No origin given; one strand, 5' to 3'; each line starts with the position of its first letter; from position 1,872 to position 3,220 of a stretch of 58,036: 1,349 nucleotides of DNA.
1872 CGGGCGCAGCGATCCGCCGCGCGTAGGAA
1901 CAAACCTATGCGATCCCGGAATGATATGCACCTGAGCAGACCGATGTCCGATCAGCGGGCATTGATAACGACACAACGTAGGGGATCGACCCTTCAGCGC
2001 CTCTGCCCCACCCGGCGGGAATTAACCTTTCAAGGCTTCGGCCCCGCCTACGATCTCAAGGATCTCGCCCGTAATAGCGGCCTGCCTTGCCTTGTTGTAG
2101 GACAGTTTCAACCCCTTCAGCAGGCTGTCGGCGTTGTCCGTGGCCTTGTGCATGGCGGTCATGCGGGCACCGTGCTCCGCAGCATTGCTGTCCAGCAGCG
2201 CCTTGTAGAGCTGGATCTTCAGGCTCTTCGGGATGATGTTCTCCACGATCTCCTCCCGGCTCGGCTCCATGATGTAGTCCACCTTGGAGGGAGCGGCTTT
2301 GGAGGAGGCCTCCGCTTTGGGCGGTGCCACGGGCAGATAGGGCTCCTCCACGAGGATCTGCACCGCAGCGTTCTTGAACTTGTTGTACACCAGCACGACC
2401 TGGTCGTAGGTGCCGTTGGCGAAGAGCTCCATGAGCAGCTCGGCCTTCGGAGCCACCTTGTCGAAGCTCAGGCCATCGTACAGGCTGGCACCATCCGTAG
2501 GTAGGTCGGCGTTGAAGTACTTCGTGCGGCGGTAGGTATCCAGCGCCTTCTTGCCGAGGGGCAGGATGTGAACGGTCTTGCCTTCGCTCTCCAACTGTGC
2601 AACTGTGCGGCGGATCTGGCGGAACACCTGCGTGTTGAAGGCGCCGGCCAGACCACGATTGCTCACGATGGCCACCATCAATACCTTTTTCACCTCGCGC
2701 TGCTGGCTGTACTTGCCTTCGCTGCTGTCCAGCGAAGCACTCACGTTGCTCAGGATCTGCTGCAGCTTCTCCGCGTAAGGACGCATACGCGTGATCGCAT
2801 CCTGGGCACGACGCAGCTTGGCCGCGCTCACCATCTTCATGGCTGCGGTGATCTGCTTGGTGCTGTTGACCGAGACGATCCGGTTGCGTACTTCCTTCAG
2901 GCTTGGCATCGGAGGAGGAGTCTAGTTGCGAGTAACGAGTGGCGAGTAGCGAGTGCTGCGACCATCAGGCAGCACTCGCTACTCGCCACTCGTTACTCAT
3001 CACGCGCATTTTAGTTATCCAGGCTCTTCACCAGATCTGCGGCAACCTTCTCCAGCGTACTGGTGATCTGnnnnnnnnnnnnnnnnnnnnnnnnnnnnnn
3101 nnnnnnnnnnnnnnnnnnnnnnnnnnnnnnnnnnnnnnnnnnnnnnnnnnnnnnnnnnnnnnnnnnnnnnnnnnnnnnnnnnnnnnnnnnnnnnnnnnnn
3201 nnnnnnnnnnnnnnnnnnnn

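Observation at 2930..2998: Perfect 30-bp hairpin inside the atp operon; prototype of a family of hairpins whose arms are tandem 6-7 nt words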

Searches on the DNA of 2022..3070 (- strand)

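Call 102: search_rna_families(source=L030, start=7100, end=7400, threshold=evalue, max_evalue=1)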
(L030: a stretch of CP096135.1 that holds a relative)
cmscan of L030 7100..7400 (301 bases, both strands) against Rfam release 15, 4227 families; matches with E-value up to 1: 7.
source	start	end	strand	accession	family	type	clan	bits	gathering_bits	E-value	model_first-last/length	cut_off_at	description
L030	7119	7156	-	RF02468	Ms_IGR-4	Gene; sRNA;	-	22.5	55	0.074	1-38/38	no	Mycobacterium sRNA Ms_IGR-4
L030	7241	7350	+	RF02515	AfaR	Gene; sRNA;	-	20.9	100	0.13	1-234/234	no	AfaR small RNA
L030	7182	7287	-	RF01589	plasmodium_snoR11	Gene; snRNA; snoRNA; HACA-box;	-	19.7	80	0.88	1-207/207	no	small nucleolar RNA snoR11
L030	7137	7287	+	RF04315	manA-II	Cis-reg;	-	19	100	0.51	1-147/147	no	manA_II ncRNA motif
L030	7185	7314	+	RF03546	Flavivirus-5UTR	Cis-reg;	CL00129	18.1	80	0.18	1-156/156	no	Flavivirus 5' UTR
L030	7250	7284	-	RF03879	mir-2831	Gene; miRNA;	-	17.6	90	0.66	1-75/75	no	mir-2831 microRNA precursor family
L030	7250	7289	-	RF02503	Atu_C9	Gene; sRNA;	-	11.8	40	0.42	158-192/192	no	Rhizobiales sRNA Atu_C9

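Call 103: search_rna_families(source=window, start=2850, end=3070, threshold=evalue, max_evalue=1)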
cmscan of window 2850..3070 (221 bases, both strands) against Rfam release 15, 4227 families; matches with E-value up to 1: 18.
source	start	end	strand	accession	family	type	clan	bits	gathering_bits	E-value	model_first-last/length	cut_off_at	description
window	2930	2998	+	RF04159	MIR1437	Gene; miRNA;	-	42.7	168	2.5e-06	1-192/192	no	MIR1437 microRNA precursor family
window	2931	2996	-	RF01013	mir-577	Gene; miRNA;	-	38.6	100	4e-06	1-86/86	no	mir-577 microRNA precursor family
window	2935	2993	-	RF00707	mir-197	Gene; miRNA;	-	29.9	74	0.0016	1-75/75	no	mir-197 microRNA precursor family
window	2935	2993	+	RF00707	mir-197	Gene; miRNA;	-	29.8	74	0.0016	1-75/75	no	mir-197 microRNA precursor family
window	2928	3000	-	RF00771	mir-185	Gene; miRNA;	-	29.6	60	0.00063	1-79/79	no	mir-185 microRNA precursor family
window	2931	2997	+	RF03524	mir-3174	Gene; miRNA;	-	28.3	100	0.00031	1-87/87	no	mir-3174 microRNA precursor family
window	2929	2999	-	RF04261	MIR1861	Gene; miRNA;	-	26.9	88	0.00071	1-110/110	no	MIR1861 microRNA precursor family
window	2926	3001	-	RF04166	mir-2278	Gene; miRNA;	-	26.3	93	0.0051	1-96/96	no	mir-2278 microRNA precursor family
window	2924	3003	-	RF03778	mir-483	Gene; miRNA;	-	24.3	60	0.015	1-75/75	no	mir-483 microRNA precursor family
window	2930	3001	+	RF00102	VA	Gene;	-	23.5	62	0.054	1-159/159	no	VA RNA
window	2928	3002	+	RF03552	mir-43_2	Gene; miRNA;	-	23.3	90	0.0035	1-78/78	no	mir-43_2 microRNA precursor family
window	2917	3021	+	RF03829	mir-1257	Gene; miRNA;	-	22.6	50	0.051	1-118/118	no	mir-1257 microRNA precursor family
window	2924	3005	-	RF03990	mir-4888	Gene; miRNA;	-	22.4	90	0.062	1-73/73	no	mir-4888 microRNA precursor family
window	2937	2991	+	RF03598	MIR6024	Gene; miRNA;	-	21.4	72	0.034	1-99/99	no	MIR6024 microRNA precursor family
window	2928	3001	+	RF03778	mir-483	Gene; miRNA;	-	20.5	60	0.13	1-75/75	no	mir-483 microRNA precursor family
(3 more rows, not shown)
